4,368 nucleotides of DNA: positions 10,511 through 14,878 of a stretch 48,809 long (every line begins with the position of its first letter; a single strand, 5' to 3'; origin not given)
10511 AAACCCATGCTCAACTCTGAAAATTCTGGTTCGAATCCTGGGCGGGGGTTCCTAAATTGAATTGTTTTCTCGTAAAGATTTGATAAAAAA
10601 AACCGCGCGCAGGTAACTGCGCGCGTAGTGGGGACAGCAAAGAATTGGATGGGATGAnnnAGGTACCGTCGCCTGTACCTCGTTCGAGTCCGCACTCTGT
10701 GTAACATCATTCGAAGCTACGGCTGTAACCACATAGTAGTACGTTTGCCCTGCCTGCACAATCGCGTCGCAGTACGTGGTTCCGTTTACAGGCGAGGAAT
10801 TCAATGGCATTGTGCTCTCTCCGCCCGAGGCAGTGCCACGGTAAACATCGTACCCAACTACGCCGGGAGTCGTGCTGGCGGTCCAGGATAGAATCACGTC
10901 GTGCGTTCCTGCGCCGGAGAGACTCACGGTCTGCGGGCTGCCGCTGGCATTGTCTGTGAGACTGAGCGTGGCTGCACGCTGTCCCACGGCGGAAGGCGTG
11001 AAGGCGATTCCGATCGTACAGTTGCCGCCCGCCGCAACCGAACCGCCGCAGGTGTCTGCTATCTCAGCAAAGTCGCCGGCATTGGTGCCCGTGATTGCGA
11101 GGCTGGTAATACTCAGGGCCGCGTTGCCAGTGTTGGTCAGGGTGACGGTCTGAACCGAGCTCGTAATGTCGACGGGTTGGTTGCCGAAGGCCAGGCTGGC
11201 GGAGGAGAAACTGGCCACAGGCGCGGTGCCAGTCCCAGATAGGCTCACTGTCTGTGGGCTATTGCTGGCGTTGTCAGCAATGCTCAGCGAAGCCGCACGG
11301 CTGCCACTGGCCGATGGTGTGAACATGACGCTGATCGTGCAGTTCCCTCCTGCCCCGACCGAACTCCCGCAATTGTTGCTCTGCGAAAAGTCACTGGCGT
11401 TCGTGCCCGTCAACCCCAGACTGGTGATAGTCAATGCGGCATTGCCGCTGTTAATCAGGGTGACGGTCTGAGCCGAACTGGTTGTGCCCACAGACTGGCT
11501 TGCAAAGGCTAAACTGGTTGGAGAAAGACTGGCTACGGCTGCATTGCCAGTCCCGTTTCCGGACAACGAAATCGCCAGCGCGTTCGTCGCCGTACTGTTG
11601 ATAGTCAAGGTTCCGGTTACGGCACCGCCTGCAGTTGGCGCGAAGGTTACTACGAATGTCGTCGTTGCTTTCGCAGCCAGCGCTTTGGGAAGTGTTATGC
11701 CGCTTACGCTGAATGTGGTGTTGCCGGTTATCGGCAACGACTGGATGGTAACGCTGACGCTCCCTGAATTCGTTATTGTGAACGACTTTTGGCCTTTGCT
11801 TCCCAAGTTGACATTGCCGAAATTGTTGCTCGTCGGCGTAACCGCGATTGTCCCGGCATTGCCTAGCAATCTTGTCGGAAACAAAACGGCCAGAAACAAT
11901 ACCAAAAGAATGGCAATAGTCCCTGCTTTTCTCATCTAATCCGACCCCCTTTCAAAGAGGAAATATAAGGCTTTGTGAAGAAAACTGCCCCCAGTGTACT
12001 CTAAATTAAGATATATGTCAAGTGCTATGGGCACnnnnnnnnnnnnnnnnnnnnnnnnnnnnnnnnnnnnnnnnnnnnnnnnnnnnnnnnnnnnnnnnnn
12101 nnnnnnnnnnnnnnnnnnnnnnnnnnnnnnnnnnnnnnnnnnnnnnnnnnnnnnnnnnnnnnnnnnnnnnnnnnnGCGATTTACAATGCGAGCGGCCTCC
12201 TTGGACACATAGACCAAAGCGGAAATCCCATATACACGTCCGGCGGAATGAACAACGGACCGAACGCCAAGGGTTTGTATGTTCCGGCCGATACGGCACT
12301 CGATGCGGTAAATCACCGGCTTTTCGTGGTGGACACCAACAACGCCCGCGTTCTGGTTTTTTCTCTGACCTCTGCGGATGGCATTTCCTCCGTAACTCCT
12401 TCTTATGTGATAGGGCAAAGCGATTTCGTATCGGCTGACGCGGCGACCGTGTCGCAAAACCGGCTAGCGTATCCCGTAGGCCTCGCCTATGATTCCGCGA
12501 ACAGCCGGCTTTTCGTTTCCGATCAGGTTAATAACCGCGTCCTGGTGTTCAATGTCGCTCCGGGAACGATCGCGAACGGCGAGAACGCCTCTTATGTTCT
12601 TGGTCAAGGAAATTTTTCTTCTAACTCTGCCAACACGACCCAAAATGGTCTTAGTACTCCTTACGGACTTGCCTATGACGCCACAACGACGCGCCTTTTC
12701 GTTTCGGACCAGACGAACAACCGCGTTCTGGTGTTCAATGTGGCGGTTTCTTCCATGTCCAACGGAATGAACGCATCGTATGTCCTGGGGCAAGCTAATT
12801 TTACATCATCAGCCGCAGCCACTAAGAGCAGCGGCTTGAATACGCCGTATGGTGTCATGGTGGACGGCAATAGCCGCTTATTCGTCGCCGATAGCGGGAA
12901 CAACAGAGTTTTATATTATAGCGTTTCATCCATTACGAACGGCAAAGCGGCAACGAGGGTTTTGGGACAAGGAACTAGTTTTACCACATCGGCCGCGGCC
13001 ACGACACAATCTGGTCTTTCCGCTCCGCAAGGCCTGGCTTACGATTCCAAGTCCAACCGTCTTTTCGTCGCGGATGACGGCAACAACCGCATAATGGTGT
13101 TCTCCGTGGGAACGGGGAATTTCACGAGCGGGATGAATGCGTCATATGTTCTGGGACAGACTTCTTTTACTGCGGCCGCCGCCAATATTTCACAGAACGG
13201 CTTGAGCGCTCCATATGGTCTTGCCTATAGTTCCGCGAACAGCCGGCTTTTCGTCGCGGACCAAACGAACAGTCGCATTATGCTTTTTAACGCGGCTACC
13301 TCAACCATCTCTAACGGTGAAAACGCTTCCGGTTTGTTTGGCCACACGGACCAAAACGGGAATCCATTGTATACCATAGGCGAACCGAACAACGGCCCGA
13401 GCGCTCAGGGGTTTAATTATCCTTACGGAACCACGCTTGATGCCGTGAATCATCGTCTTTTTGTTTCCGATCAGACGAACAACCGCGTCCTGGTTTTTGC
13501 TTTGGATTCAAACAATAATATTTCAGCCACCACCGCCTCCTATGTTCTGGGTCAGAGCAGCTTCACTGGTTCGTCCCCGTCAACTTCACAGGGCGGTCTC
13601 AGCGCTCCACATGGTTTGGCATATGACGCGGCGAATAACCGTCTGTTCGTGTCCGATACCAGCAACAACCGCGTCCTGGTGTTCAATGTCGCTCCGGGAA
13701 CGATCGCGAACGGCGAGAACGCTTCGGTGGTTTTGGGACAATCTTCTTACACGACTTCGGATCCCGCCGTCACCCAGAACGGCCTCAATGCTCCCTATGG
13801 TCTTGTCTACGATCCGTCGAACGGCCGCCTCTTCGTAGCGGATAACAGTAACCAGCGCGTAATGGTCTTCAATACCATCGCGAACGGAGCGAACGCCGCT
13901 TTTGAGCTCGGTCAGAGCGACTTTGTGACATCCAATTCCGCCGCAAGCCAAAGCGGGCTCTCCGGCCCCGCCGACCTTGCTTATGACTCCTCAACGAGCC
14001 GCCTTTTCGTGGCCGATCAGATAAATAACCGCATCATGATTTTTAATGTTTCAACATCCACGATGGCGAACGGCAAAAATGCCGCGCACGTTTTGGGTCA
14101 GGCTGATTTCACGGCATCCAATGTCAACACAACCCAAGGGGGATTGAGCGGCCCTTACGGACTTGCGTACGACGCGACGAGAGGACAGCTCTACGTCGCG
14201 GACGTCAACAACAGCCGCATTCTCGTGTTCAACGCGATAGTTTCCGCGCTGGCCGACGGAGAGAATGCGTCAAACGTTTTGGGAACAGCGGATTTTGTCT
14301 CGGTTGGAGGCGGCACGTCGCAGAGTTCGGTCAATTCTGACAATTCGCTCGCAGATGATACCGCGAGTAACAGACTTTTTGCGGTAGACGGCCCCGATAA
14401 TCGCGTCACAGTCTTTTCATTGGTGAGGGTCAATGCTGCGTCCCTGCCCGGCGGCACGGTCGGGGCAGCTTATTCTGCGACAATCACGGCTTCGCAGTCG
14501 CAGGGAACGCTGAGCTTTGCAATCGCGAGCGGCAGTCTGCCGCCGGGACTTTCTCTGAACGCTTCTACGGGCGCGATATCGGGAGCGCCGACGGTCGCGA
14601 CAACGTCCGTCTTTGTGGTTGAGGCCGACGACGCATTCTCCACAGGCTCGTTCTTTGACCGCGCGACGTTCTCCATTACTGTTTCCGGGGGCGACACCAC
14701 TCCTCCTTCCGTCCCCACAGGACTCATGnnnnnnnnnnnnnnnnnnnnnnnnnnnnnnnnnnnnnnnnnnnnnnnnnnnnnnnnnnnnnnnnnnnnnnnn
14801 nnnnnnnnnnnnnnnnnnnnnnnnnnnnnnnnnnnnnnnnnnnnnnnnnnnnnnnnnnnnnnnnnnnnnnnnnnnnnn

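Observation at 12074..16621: Giant NHL-repeat surface protein anchored by a peptidoglycan-binding domain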

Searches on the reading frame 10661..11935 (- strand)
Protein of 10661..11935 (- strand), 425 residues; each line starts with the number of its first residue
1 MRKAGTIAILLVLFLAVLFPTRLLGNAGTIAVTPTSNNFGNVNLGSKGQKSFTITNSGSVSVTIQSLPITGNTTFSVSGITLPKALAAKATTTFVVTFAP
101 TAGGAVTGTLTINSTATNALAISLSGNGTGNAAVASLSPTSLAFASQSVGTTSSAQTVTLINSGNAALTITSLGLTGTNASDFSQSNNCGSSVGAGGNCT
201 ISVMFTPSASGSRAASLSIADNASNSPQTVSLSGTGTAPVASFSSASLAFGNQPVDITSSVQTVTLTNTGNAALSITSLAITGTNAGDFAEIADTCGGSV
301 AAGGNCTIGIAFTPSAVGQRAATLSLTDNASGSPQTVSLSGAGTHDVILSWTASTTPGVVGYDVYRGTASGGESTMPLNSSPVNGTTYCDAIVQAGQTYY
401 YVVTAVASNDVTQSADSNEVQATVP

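Call 3: search_protein_families(library=pfam, proteins=[window:10661-11935:-], max_evalue=1)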
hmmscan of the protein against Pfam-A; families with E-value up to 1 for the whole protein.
window:10661-11935:- (425 aa): 20 families
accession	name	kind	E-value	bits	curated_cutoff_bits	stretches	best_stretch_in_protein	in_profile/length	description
PF22073.2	Cep192_D4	-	1.2e-33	116.1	35.5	3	30-128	4-111/112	Cep192 domain 4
PF15780.11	ASH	-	2.8e-25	88.8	27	3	137-228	5-97/98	Abnormal spindle-like microcephaly-assoc'd, ASPM-SPD-2-Hydin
PF22544.2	HYDIN_VesB_CFA65-like_Ig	-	4.4e-24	85.1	25.5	3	239-342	1-100/100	HYDIN/CFA65/VesB-like, Ig-like domain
PF12371.14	TMEM131_like_N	-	3.2e-18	66.2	28.8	3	136-219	2-82/84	Transmembrane protein 131-like N-terminal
PF24507.1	Ig_CFAP65_4th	-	6.9e-14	52.5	27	3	157-236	1-76/76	CFAP65, fourth Ig-like domain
PF07610.17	DUF1573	-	9.5e-14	51.7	26.1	3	33-121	4-91/98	Protein of unknown function (DUF1573)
PF24771.2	Ig_CFAP74_1st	-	6.4e-11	42.9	29.2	3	34-117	5-89/97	CFAP74 first Ig-like domain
PF22067.2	Cep192_D3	-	6.8e-07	29.8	27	1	42-112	13-82/99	Cep192 domain 3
PF22066.2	Cep192_D8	-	0.00011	22.8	33.5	1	94-127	66-99/101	Cep192 domain 8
PF24291.1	Ig_CFAP65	-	0.00041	20.6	27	0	257-346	25-118/121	Cilia- and flagella-associated protein 65-like, Ig-like domain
PF24798.1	Ig-CFAP74_4th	-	0.0015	19.1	28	0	34-128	3-95/95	CFAP74 forth Ig-like domain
PF24499.1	Ig_TMEM131L_4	-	0.0052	17.6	27.8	0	38-69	2-33/136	TMEM131L fourth Ig-like domain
PF22064.2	Cep192_D2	-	0.018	15.7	27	0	38-69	15-45/154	Cep192 domain 2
PF14085.11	DUF4265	-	0.018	15.5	27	0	187-210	40-63/115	Domain of unknown function (DUF4265)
PF00041.27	fn3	-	0.031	14.9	25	1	333-409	2-72/84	Fibronectin type III domain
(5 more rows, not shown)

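Call 4: search_protein_families(library=ncbifam, proteins=[window:10661-11935:-], max_evalue=1)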
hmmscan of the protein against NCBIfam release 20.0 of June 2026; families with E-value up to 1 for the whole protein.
window:10661-11935:- (425 aa): 3 families
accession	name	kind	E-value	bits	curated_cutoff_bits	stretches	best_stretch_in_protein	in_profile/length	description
NF012200.0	choice_anch_D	domain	1.8e-64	215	45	3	122-225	3-107/108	choice-of-anchor D domain-containing protein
NF041425.1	OS_HP2_seleno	subfamily_domain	0.014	15.8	100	0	36-69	5-38/98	OS_HP2 family (seleno)protein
NF046073.1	UpsA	equivalog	0.015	15.5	130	1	49-79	57-87/136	pilin subunit UpsA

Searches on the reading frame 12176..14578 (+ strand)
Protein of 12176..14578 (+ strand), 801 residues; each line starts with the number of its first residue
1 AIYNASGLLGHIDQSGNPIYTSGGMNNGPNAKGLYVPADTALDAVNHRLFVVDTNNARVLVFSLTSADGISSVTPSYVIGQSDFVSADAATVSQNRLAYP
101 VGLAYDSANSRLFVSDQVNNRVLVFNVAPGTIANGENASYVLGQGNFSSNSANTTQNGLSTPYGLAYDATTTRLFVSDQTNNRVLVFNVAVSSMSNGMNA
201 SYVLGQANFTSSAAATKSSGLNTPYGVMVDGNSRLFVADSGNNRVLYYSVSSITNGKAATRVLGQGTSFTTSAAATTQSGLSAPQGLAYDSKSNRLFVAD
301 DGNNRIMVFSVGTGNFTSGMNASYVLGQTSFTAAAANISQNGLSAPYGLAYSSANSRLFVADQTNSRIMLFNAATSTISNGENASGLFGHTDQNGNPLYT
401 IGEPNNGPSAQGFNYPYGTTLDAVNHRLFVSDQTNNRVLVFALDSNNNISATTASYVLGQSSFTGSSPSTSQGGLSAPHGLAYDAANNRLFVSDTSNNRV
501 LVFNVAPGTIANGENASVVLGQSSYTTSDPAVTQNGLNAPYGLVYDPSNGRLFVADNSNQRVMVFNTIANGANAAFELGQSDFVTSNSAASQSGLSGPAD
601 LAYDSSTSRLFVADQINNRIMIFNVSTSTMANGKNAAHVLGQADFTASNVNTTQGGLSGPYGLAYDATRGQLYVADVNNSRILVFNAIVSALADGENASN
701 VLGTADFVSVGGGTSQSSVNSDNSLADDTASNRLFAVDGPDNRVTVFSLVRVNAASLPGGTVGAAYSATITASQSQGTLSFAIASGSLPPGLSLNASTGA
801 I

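Call 36: predict_structure(alignment_id=A1)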
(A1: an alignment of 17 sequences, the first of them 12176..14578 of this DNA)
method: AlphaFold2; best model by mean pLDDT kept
length: 801 residues; sequences in the alignment: 17
mean_pLDDT: 90.3   pTM: 0.87
mean pLDDT of the five models: 90.3, 88.3, 86.3, 85.0, 84.1
residues with pLDDT >= 90: 559; 70-90: 203; 50-70: 39; < 50: 0
segments of 3 or more residues with pLDDT < 50: none
pLDDT, mean of each block of 10 residues (from residue 1): 83 86 88 93 95 95 94 92 83 90 95 96 94 93 93 93 95 95 96 91 95 93 95 92 93 91 84 91 95 93 96 78 94 94 97 94 96 86 93 87 91 94 94 97 89 94 93 96 96 98 93 95 93 95 94 97 95 94 93 95 92 96 90 93 90 89 90 92 84 82 81 80 88 90 88 58 70 64 68 79 74
secondary structure, 60 per line:
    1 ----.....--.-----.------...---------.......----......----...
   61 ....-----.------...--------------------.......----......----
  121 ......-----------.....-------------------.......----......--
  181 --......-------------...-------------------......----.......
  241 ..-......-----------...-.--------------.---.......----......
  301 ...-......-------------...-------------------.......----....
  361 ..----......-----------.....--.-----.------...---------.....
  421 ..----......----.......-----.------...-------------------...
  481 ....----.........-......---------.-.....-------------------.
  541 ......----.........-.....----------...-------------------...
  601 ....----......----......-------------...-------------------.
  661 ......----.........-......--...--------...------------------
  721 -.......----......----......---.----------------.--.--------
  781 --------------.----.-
elements in order (helices of 4 or more, strands of 3 or more residues): E5-9 E37-43 E48-53 E58-64 E77-79 E100-106 E111-116 E121-126 E138-142 E162-168 E173-178 E183-188 E202-204 E224-229 E234-239 E244-249 E261-263 E284-290 E295-300 E305-310 E324-326 E346-352 E357-362 E367-372 E384-388 E416-422 E427-432 E437-443 E456-458 E478-484 E489-494 E499-504 E516-520 E540-546 E551-556 E561-565 E576-578 E598-604 E609-614 E619-624 E638-640 E660-666 E671-676 E681-686 E700-702 E722-728 E733-738 E743-748

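Call 39: fold_search(model_id=the predicted structure, library=pdb)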
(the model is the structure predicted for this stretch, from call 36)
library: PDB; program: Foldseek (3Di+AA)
matches with E <= 10: 1842; with E <= 0.001: 1626
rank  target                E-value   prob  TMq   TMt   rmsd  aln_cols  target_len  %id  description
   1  2ymu_A                4.4e-21  1.00  0.34  0.41  11.9       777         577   12  Structure of a highly repetitive propeller structure (released 2012-10-17)
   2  7mq8_LO               1.3e-20  1.00  0.38  0.36  13.1       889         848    9  Cryo-EM structure of the human SSU processome, state pre-A1 (released 2021-09-22)
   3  8s9p_B                3.1e-20  1.00  0.26  0.23  20.9       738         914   16  1:1:1 agrin/LRP4/MuSK complex (released 2023-05-17)
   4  6d69                  3.6e-20  1.00  0.32  0.84   2.5       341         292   24  Crystal Structure of the NHL Repeat Region of D. melanogaster Thin (released 2019-04-24)
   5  5wlc_LO               4.0e-20  1.00  0.38  0.37  13.9       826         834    8  The complete structure of the small subunit processome (released 2017-09-27)
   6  9n73_LO               5.0e-20  1.00  0.36  0.36  11.8       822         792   11  SSU processome maturation and disassembly, State G (released 2025-10-29)
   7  5i2t                  5.0e-20  1.00  0.29  0.34  13.7       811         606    9  Domain characterization of the WD protein Pwp2 and their relevance in ribosome biogenesis (released 2017-06-21)
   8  9n6z_LQ               6.9e-20  1.00  0.39  0.39   9.9       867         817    9  SSU processome maturation and disassembly, State D (released 2025-11-05)
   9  7d4i_B1               7.7e-20  1.00  0.29  0.29  14.7       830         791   11  Cryo-EM structure of 90S small ribosomal precursors complex with the DEAH-box RNA helicase Dhr1 (State F) (released 2021-10-06)
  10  9y6s_9W               1.2e-19  1.00  0.40  0.36  10.5       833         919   10  96-nm repeat of the Leishmania tarentolae doublet microtubule (released 2025-12-17)
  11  6lqs_BE               1.3e-19  1.00  0.42  0.41   9.6       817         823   10  Cryo-EM structure of 90S small subunit preribosomes in transition states (State D) (released 2020-09-16)
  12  9qfq_P                1.3e-19  1.00  0.32  0.39  11.7       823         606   10  Cryo-EM structure of the cofilactin barbed end bound by AIP1 (released 2025-10-08)
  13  6zqd_UL               1.4e-19  1.00  0.38  0.39  10.3       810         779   10  Cryo-EM structure of the 90S pre-ribosome from Saccharomyces cerevisiae, state Post-A1 (released 2020-09-23)
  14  6rxt_UL               1.5e-19  1.00  0.41  0.42   9.5       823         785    9  Cryo-EM structure of the 90S pre-ribosome (Kre33-Noc4) from Chaetomium thermophilum, state A (released 2019-08-14)
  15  7mqa_LO               1.5e-19  1.00  0.35  0.35  15.3       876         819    9  Cryo-EM structure of the human SSU processome, state post-A1 (released 2021-09-22)
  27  6xg7                  7.9e-19  1.00  0.32  0.86   2.7       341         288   22  1.3 A Resolution Structure of the of the NHL Repeat Region of D. melanogaster Thin (released 2020-12-16)
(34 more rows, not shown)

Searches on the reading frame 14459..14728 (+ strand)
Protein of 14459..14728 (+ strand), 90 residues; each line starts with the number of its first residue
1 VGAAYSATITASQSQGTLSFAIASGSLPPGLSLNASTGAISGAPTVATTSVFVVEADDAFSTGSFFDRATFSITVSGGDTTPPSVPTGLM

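Call 48: search_protein_families(library=pfam, proteins=[window:14459-14728:+], max_evalue=1)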
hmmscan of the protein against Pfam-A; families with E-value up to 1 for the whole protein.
window:14459-14728:+ (90 aa): 1 family
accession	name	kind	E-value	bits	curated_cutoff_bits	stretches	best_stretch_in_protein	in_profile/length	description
PF05345.18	He_PIG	-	1.2e-11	45.3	24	1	2-76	16-96/96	Putative Ig domain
